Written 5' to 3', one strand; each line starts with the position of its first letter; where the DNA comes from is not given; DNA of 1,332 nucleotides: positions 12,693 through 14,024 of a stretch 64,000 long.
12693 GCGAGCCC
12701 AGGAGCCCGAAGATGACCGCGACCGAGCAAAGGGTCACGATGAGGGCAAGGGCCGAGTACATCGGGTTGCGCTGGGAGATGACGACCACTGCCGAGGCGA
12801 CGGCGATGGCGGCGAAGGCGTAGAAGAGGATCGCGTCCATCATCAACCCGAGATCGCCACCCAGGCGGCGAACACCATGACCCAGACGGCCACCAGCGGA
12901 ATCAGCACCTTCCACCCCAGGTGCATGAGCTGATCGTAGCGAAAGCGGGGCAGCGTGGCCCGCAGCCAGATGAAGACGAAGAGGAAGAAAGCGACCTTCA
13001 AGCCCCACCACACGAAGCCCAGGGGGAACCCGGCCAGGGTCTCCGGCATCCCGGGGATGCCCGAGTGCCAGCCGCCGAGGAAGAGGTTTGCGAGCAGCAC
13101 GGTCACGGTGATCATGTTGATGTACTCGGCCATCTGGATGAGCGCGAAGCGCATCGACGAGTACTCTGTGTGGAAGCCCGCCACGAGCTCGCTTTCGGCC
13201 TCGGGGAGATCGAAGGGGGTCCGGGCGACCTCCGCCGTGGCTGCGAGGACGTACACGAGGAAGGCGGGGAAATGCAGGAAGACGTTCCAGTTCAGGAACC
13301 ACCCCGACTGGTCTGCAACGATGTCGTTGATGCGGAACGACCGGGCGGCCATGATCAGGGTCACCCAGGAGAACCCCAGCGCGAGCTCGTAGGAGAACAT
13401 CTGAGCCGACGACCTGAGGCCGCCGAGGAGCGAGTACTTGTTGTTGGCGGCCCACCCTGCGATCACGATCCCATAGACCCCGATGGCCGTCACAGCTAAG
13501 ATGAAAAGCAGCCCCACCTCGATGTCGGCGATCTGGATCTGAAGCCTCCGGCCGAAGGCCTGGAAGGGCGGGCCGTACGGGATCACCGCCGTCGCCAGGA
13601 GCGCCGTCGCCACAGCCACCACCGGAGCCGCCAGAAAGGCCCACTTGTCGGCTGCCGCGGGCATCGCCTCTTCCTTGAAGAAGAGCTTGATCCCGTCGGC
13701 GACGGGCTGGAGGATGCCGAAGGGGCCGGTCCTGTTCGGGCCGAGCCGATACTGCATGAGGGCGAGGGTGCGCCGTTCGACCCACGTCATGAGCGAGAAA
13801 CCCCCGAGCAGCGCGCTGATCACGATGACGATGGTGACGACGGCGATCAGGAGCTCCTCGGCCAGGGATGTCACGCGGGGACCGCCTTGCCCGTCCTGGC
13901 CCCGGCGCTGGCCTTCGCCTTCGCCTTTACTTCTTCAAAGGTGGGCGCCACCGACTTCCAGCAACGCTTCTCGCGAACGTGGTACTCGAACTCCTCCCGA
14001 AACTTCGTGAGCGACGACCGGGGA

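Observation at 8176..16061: Complex I operon with membrane arm and NuoEF but no Q-module (no nuoB, nuoC, nuoD, nuoG or nuoI)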

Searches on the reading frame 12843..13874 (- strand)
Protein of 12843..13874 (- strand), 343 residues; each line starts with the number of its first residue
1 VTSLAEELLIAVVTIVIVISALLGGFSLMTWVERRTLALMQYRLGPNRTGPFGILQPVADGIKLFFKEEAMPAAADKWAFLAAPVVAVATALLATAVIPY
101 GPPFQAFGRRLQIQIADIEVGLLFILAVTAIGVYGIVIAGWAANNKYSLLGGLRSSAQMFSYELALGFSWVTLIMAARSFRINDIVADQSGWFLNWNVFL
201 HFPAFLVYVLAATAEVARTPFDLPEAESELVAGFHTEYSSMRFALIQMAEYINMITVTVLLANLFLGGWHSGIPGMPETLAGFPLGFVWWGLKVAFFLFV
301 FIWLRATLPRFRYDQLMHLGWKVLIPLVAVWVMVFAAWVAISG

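Call 4: search_protein_families(library=pfam, proteins=[window:12843-13874:-])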
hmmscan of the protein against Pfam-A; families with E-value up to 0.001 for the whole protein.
window:12843-13874:- (343 aa): 1 family
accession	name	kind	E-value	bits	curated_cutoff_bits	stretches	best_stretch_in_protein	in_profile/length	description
PF00146.26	NADHdh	-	7.2e-120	400.3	27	1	14-335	2-297/298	NADH dehydrogenase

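Call 27: search_solved_structures(query=window:12843-13874:-, max_evalue=1e-20)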
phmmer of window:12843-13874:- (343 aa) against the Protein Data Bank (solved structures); distinct sequences matched with E-value up to 1e-20: 33.
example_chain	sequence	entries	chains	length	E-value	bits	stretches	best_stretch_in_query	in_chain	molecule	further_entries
8e9g_H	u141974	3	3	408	3.4e-96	325.9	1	15-337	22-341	NADH-quinone oxidoreductase subunit H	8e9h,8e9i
4he8_H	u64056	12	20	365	2.5e-94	319.8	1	10-341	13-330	NADH-quinone oxidoreductase subunit 8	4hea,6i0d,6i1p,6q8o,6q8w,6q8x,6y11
7a23_H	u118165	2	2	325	2.1e-78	267.4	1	14-335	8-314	Nad1m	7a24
7aqq_H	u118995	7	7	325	8e-77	262.2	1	14-335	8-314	NADH-ubiquinone oxidoreductase chain 1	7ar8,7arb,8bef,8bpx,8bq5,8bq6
7ar7_H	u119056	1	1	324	8e-77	262.2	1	15-335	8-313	NADH-ubiquinone oxidoreductase chain 1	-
8e73_1M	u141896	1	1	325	2.9e-76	260.4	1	14-335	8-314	Nad1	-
7nyh_H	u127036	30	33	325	1.9e-75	257.7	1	7-338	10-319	NADH-quinone oxidoreductase subunit H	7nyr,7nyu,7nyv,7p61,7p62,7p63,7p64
6x89_1M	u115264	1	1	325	7e-75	255.8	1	14-335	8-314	NU1M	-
8qby_H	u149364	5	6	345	3.6e-67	230.4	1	16-336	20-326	NADH-quinone oxidoreductase subunit H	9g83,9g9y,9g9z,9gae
6nbq_A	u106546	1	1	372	1.7e-66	228.2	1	13-335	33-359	NdhA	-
6hum_A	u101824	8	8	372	1.8e-66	228.1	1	5-335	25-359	NAD(P)H-quinone oxidoreductase subunit 1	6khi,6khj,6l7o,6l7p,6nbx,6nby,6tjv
9grx_A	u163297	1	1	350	9.5e-65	222.5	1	13-328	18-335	NAD(P)H-quinone oxidoreductase subunit 1, chloroplastic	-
7eu3_A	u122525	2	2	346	1.2e-64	222.2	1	12-328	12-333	NAD(P)H-quinone oxidoreductase subunit 1, chloroplastic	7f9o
7wff_A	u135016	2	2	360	5.7e-64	219.9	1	12-328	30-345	NAD(P)H-quinone oxidoreductase subunit 1, chloroplastic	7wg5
5lnk_H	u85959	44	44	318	2.3e-63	218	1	10-332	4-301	Mitochondrial complex I, ND1 subunit | NADH-ubiquinone oxidoreductase chain 1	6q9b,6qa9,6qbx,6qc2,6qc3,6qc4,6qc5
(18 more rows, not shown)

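Call 73: search_protein_families(library=ncbifam, proteins=[window:12843-13874:-], max_evalue=0.00001)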
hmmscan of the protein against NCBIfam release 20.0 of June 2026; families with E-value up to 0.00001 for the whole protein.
window:12843-13874:- (343 aa): 7 families
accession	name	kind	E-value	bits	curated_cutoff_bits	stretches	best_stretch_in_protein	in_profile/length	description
NF004743.0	PRK06076.1-4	equivalog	6e-125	417.5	494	1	8-339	13-342/433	NADH-quinone oxidoreductase subunit NuoH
NF004745.0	PRK06076.1-6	equivalog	4.2e-106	355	450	1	7-340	11-334/341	NADH-quinone oxidoreductase subunit NuoH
NF004742.0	PRK06076.1-3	equivalog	2.4e-100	336.2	531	1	8-340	21-349/356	NADH-quinone oxidoreductase subunit NuoH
NF004741.0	PRK06076.1-2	equivalog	4.2e-99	331.9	305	1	5-337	16-331/337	NADH-quinone oxidoreductase subunit NuoH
NF004740.0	PRK06076.1-1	equivalog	1.3e-97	327.2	399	1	6-339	9-320/325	NADH-quinone oxidoreductase subunit NuoH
NF040610.1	F420_dehyd_FpoH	exception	2.1e-85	287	475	1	3-331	5-328/339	F420H2 dehydrogenase subunit FpoH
NF004744.0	PRK06076.1-5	equivalog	1.7e-81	274.2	542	1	4-338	24-362/372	NADH-quinone oxidoreductase subunit NuoH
